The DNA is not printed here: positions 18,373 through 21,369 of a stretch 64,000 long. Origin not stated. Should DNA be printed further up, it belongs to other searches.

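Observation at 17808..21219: Histidine phosphatase translationally coupled to an 898-aa protein with a zeta-toxin/AvrRxo1-like P-loop kinase core: candidate kinase toxin or effector with an enzymatic antidote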

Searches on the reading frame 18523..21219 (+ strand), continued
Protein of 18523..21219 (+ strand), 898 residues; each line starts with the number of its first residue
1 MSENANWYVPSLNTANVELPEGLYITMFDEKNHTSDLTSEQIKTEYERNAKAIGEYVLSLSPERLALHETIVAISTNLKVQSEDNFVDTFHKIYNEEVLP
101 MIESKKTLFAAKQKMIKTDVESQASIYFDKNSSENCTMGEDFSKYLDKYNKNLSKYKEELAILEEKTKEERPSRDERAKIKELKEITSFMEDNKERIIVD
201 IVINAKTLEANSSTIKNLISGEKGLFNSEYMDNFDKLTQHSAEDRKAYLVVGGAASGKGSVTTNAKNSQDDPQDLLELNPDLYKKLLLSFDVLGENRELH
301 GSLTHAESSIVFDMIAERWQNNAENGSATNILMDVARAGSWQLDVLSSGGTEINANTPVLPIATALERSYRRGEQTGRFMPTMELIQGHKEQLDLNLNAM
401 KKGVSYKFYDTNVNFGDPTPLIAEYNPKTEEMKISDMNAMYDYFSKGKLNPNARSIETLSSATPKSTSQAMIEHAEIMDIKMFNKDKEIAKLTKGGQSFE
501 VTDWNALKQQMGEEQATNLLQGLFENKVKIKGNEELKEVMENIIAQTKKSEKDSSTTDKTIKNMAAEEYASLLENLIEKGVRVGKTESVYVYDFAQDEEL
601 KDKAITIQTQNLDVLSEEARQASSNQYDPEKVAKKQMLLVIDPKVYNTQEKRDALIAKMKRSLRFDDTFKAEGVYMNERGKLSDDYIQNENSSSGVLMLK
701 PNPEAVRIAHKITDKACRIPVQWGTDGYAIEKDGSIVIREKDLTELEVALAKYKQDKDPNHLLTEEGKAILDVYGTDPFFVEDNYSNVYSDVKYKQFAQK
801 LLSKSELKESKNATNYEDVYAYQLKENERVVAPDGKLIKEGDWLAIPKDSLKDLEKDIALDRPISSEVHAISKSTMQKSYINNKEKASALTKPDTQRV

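Call 23: find_encoding_contigs(protein=P0029, flank=6000, max_places=1)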
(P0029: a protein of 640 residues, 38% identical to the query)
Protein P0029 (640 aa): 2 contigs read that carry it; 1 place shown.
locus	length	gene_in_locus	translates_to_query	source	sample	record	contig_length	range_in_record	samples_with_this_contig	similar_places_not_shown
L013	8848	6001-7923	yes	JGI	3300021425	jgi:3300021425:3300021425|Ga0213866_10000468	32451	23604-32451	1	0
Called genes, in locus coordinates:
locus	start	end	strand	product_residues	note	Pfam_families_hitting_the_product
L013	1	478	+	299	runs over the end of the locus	-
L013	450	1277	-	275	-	PF12252:SidE_PDE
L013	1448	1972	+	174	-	-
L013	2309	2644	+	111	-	-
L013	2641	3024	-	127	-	PF00872:Transposase_mut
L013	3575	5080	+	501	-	PF02661:Fic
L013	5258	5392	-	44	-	-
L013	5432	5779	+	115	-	-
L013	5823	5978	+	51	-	-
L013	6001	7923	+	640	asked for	PF06414:Zeta_toxin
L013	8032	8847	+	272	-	?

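Call 24: predict_structure(alignment_id=A1)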
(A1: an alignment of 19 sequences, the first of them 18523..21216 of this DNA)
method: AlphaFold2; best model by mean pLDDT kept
length: 898 residues; sequences in the alignment: 19
mean_pLDDT: 84.3   pTM: 0.61
mean pLDDT of the five models: 84.3, 84.1, 82.1, 81.7, 81.4
residues with pLDDT >= 90: 360; 70-90: 436; 50-70: 66; < 50: 36
segments of 3 or more residues with pLDDT < 50: 1-3, 552-560, 613-620, 885-888, 890-898
pLDDT, mean of each block of 10 residues (from residue 1): 60 65 88 90 88 87 96 95 92 96 94 94 87 75 93 94 77 67 91 93 94 95 92 94 93 84 89 91 89 83 87 95 95 88 93 94 89 78 86 90 94 87 95 96 92 80 93 95 94 93 93 93 94 88 80 45 72 89 80 86 75 46 74 86 79 86 80 81 78 72 83 78 75 84 90 89 84 80 66 86 86 72 86 77 88 85 79 83 52 35
secondary structure, 60 per line:
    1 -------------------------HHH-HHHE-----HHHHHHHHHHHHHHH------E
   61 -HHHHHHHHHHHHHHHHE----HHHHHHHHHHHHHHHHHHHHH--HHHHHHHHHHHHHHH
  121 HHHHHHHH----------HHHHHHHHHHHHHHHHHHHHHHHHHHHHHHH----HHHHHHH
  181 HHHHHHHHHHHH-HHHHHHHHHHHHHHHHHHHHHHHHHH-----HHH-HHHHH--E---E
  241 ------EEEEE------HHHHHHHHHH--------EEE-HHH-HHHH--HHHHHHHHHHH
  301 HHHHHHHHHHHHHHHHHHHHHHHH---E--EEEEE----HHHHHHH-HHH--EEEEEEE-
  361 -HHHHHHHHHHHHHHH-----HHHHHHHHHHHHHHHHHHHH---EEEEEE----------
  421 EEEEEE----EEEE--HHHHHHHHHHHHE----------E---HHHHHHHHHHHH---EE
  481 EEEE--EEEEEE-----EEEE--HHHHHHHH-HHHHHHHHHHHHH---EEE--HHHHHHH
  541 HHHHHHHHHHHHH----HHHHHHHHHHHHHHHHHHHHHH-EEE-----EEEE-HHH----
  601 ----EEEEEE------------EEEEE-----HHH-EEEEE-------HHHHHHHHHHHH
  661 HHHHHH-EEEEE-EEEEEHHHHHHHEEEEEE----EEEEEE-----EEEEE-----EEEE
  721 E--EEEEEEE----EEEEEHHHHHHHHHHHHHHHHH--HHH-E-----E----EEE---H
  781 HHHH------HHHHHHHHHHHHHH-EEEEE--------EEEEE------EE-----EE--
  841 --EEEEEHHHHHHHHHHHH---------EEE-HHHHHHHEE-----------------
elements in order (helices of 4 or more, strands of 3 or more residues): H39-53 H62-77 H83-103 H106-128 H139-169 H174-192 H194-219 H229-233 E247-251 H258-267 E276-278 H284-287 H290-324 E331-335 H340-346 E353-359 H362-376 H382-401 E405-410 E421-426 E431-434 H437-448 H464-475 E479-484 E487-492 E498-501 H504-511 H513-525 E529-531 H534-553 H558-579 E581-583 E589-592 E605-610 E623-627 E637-641 H649-666 E668-672 E674-678 H679-685 E686-691 E696-701 E707-711 E717-721 E724-730 E735-739 H740-756 E774-776 H780-784 H791-804 E806-810 E819-823 E843-847 H848-859 E869-871 H873-879

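Call 26: fold_search(model_id=the predicted structure, library=pdb)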
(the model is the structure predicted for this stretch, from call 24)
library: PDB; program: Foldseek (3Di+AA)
matches with E <= 10: 473; with E <= 0.001: 11
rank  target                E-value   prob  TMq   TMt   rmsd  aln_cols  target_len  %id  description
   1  3q8x_B                1.8e-06  1.00  0.18  0.55  11.1       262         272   14  Structure of a toxin-antitoxin system bound to its substrate (released 2011-03-09)
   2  3q8x_D                2.3e-06  1.00  0.18  0.54  11.4       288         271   14  Structure of a toxin-antitoxin system bound to its substrate (released 2011-03-09)
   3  1gvn_D                6.2e-06  1.00  0.17  0.50   3.8       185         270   16  Crystal Structure of the Plasmid Maintenance System epsilon/zeta: Meachnism of toxin inactivation and toxin function (released 2003-01-29)
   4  1gvn_B                2.2e-05  1.00  0.17  0.53   3.0       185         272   17  Crystal Structure of the Plasmid Maintenance System epsilon/zeta: Meachnism of toxin inactivation and toxin function (released 2003-01-29)
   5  4z8t_A                3.6e-05  1.00  0.18  0.43   9.2       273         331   14  CRYSTAL STRUCTURE OF AvrRxo1-ORF1:AvrRxo1-ORF2 WITH SULPHATE IONS (released 2015-09-23)
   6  4z8v_A                4.6e-05  1.00  0.17  0.41   8.7       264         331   14  CRYSTAL STRUCTURE OF AVRRXO1-ORF1:-ORF2 COMPLEX, NATIVE. (released 2015-09-23)
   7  2p5t_H                8.4e-05  1.00  0.16  0.53   4.6       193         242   10  Molecular and structural characterization of the PezAT chromosomal toxin-antitoxin system of the human pathogen Strept (released 2007-05-15)
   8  2p5t_B                1.0e-04  1.00  0.16  0.52   4.7       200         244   10  Molecular and structural characterization of the PezAT chromosomal toxin-antitoxin system of the human pathogen Strept (released 2007-05-15)
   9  2p5t_D                1.4e-04  1.00  0.17  0.54   4.5       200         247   10  Molecular and structural characterization of the PezAT chromosomal toxin-antitoxin system of the human pathogen Strept (released 2007-05-15)
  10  2p5t_F                3.4e-04  1.00  0.16  0.53   4.5       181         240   12  Molecular and structural characterization of the PezAT chromosomal toxin-antitoxin system of the human pathogen Strept (released 2007-05-15)
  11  6eph_B                7.5e-04  1.00  0.14  0.29  16.7       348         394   12  Structure of the epsilon_1 / zeta_1 antitoxin toxin system from Neisseria gonorrhoeae in complex with UNAM. (released 2018-05-02)
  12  4gp7_A                2.3e-03  1.00  0.14  0.59   4.9       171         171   13  Polynucleotide kinase (released 2012-11-14)
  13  4xrp_A                2.3e-03  1.00  0.14  0.36   5.8       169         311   18  Structure of the Pnkp1/Rnl/Hen1 RNA repair complex (released 2015-04-22)
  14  9r72_A                2.5e-03  1.00  0.13  0.46   7.5       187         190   10  Crystal structure of Odinarchaeota Adenylate kinase (OdinAK) S74G mutant (released 2025-10-15)
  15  2bif_A                2.5e-03  0.99  0.13  0.24  10.1       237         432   12  6-PHOSPHOFRUCTO-2-KINASE/FRUCTOSE-2,6-BISPHOSPHATASE H256A MUTANT WITH F6P IN PHOSPHATASE ACTIVE SITE (released 1999-02-16)
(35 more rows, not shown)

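Call 31: search_protein_families(library=pfam, proteins=[L003:8963-9601:+, L012:4133-4447:+, L012:4507-5178:+, L011:9791-10264:+, L001:4540-5232:+, L007:5141-5713:+, L009:4799-8539:+, L010:5269-8649:+, P0023, P0025], max_evalue=0.1)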
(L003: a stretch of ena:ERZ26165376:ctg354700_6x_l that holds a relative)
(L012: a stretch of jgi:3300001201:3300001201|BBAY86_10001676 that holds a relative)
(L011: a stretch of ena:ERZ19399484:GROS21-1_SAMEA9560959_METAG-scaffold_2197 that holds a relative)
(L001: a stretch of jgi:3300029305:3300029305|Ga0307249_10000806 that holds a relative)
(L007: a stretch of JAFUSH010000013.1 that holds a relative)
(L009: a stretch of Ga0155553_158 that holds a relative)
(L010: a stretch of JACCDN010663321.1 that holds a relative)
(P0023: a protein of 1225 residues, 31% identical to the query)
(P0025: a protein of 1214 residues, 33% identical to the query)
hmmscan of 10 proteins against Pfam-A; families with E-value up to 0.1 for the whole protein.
L003:8963-9601:+ (212 aa): 3 families
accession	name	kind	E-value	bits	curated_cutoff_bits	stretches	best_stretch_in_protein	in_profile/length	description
PF00702.32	Hydrolase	-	0.0023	18.8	26.4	1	22-211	5-164/191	haloacid dehalogenase-like hydrolase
PF12710.13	HAD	-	0.0086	17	27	0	138-182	86-128/189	haloacid dehalogenase-like hydrolase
PF13419.12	HAD_2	-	0.011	16.3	23.8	0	134-211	76-145/178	Haloacid dehalogenase-like hydrolase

L012:4133-4447:+ (104 aa): 1 family
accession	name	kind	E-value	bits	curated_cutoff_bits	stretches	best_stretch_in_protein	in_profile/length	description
PF19718.4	USP47_C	-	0.062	13.3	27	1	46-93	181-223/240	Ubiquitin carboxyl-terminal hydrolase 47 C-terminal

L012:4507-5178:+ (223 aa): 0 families

L011:9791-10264:+ (157 aa): 0 families

L001:4540-5232:+ (230 aa): 0 families

L007:5141-5713:+ (190 aa): 2 families
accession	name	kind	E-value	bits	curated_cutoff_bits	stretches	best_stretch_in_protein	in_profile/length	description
PF14083.11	PGDYG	-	1.6e-06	28.9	27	1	78-110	5-38/102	PGDYG protein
PF00717.28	Peptidase_S24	-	0.055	13.6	23.3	0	75-116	60-100/116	Peptidase S24-like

L009:4799-8539:+ (1246 aa): 3 families
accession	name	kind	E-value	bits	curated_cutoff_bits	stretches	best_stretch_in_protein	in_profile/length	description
PF06414.18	Zeta_toxin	-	8.6e-08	32.3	22.3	1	571-720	9-164/199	Zeta toxin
PF00293.34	NUDIX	-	0.0027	18.1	21.1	0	183-270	47-118/134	NUDIX domain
PF13537.11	GATase_7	-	0.004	17.6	25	0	77-117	66-107/123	Glutamine amidotransferase domain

L010:5269-8649:+ (1126 aa): 3 families
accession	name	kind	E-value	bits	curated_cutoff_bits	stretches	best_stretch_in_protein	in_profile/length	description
PF06414.18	Zeta_toxin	-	1.5e-11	44.5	22.3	1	606-754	17-168/199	Zeta toxin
PF13907.11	CHD1-like_C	-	0.0057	17.5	28.3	0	964-1001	46-82/96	Chromodomain-helicase-DNA-binding protein 1-like, C-terminal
PF09098.15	Dehyd-heme_bind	-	0.018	15.1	25.2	1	451-576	44-161/167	Quinohemoprotein amine dehydrogenase A, alpha subunit, haem binding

P0023 (1225 aa): 2 families
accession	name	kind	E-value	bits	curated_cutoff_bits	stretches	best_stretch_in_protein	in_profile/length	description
PF06414.18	Zeta_toxin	-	0.0003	20.7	22.3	1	558-697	12-157/199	Zeta toxin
PF00293.34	NUDIX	-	0.065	13.7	21.1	0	165-206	47-83/134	NUDIX domain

P0025 (1214 aa): 4 families
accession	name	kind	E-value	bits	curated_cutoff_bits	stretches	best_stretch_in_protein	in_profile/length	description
PF06414.18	Zeta_toxin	-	5.5e-06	26.4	22.3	1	545-620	12-90/199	Zeta toxin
PF00293.34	NUDIX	-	0.058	13.9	21.1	0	161-250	47-118/134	NUDIX domain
PF22537.1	WbmS-like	-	0.066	13.6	27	0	321-364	130-175/186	Polysaccharide deacetylase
PF03185.20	CaKB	-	0.098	12.7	25.1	0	765-815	122-172/195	Calcium-activated potassium channel, beta subunit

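Call 37: search_protein_families(library=padloc, proteins=[window:18523-21219:+], max_evalue=0.01)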
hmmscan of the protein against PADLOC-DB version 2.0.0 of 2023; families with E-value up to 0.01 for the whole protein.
window:18523-21219:+ (898 aa): 0 families
